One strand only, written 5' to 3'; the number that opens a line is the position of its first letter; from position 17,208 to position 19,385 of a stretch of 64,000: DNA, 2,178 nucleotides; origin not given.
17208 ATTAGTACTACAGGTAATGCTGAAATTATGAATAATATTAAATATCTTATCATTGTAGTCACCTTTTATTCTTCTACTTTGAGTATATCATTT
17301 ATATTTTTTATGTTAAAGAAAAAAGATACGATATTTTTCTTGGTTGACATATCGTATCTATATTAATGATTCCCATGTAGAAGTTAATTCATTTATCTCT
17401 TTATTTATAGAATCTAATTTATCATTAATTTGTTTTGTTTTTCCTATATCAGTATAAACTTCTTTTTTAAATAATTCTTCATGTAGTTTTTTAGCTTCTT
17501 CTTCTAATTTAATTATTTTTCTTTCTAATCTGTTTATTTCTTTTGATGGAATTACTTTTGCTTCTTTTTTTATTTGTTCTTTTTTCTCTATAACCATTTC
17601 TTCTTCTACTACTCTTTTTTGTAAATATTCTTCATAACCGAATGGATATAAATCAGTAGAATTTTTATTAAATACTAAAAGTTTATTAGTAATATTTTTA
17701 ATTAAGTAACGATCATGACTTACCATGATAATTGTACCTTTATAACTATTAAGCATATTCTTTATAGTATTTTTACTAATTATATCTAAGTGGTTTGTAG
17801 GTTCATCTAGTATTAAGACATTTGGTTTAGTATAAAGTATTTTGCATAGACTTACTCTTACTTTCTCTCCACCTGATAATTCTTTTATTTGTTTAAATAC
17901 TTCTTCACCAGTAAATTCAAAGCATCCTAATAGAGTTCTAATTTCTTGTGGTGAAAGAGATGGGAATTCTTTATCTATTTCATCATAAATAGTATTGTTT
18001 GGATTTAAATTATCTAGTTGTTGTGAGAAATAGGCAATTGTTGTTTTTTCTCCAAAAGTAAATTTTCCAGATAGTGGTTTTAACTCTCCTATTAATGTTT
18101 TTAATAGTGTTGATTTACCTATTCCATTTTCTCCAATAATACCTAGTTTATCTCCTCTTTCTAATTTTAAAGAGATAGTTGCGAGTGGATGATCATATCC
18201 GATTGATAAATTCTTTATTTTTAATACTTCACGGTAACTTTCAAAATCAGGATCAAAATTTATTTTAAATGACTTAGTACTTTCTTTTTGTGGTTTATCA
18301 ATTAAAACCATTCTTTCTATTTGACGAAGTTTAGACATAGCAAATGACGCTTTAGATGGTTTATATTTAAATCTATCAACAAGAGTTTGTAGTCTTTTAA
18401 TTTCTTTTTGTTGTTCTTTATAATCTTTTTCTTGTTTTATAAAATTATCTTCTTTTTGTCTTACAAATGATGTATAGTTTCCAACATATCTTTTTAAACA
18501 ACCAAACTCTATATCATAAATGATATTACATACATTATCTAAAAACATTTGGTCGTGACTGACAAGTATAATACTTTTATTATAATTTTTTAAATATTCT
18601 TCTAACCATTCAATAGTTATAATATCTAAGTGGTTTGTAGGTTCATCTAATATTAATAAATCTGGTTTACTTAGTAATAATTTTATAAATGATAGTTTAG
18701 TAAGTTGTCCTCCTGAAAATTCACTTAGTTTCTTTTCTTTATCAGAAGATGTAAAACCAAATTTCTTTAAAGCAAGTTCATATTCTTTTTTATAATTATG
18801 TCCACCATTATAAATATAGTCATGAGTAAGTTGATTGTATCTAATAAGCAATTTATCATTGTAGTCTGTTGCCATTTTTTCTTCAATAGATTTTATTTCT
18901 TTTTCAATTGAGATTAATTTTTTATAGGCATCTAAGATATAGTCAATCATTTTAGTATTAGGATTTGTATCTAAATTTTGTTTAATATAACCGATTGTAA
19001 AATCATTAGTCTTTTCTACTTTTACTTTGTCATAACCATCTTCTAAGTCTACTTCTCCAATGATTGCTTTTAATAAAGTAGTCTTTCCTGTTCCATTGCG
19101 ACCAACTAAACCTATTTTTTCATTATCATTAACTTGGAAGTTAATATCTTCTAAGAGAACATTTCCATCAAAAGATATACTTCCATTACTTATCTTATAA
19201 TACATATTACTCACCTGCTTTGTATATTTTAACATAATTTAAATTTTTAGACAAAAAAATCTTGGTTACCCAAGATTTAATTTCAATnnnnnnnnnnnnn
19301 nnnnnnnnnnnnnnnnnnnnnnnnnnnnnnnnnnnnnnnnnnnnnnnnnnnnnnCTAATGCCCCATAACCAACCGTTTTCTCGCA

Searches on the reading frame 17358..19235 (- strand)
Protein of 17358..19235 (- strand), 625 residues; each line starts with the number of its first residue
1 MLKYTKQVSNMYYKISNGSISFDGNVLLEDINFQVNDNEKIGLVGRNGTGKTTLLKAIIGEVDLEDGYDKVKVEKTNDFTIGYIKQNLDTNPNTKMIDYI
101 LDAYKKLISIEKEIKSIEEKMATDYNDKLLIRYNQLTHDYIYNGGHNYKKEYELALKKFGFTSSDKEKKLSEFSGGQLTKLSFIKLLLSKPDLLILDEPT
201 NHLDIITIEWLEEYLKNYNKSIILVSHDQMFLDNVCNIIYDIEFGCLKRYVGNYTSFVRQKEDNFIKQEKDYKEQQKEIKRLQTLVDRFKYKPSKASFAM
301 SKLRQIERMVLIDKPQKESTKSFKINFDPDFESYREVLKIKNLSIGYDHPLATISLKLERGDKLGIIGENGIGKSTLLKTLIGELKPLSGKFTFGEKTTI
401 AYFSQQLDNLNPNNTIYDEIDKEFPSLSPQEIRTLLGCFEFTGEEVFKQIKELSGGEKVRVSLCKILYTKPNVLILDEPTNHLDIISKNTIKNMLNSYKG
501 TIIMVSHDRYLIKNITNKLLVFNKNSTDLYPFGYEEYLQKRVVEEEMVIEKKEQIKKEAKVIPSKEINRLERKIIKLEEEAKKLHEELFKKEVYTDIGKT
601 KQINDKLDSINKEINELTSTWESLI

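Call 27: search_protein_families(library=pfam, proteins=[window:17358-19235:-], max_evalue=0.0001)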
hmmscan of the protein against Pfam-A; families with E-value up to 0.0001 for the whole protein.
window:17358-19235:- (625 aa): 17 families
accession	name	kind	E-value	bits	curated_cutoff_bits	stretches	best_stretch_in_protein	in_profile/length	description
PF00005.33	ABC_tran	-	8.8e-52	175.8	25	2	352-481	2-137/137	ABC transporter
PF12848.13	ABC_tran_Xtn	-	1.3e-21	76.9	25.9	1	241-323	2-83/85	ABC transporter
PF13304.12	AAA_21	-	1.9e-17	64.7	27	0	164-230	229-301/304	AAA domain, putative AbiEii toxin, Type IV TA system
PF02463.25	SMC_N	-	7.2e-13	48.9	40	1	41-235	27-205/220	RecF/RecN/SMC N terminal domain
PF16326.10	ABC_tran_CTD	-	9.9e-10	38.9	32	1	565-624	8-67/69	ABC transporter C-terminal domain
PF13401.12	AAA_22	-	1.3e-08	35.7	27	0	366-503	10-119/130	AAA domain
PF01926.29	MMR_HSR1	-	1.1e-07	32.4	21.9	0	40-99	1-53/113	50S ribosome-binding GTPase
PF13173.12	AAA_14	-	2.7e-07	31.1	27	0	365-538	6-129/129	AAA domain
PF03193.22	RsgA_GTPase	-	7.6e-07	29.5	30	0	304-400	52-149/174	RsgA GTPase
PF00931.28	NB-ARC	-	7.9e-07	29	23.5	0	36-71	16-52/248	NB-ARC domain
PF13555.12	AAA_29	-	1.2e-06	28.6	27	0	34-59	18-43/61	P-loop containing region of AAA domain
PF00910.28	RNA_helicase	-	1.6e-06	29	21.5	0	366-422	3-60/105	RNA helicase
PF05729.18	NACHT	-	1.5e-05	25.3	26.7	0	366-385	5-24/167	NACHT domain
PF00004.35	AAA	-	1.8e-05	25.6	21.2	0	43-64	3-24/131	ATPase family associated with various cellular activities (AAA)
PF13479.12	AAA_24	-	3.3e-05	24.3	27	0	38-96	2-47/195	AAA domain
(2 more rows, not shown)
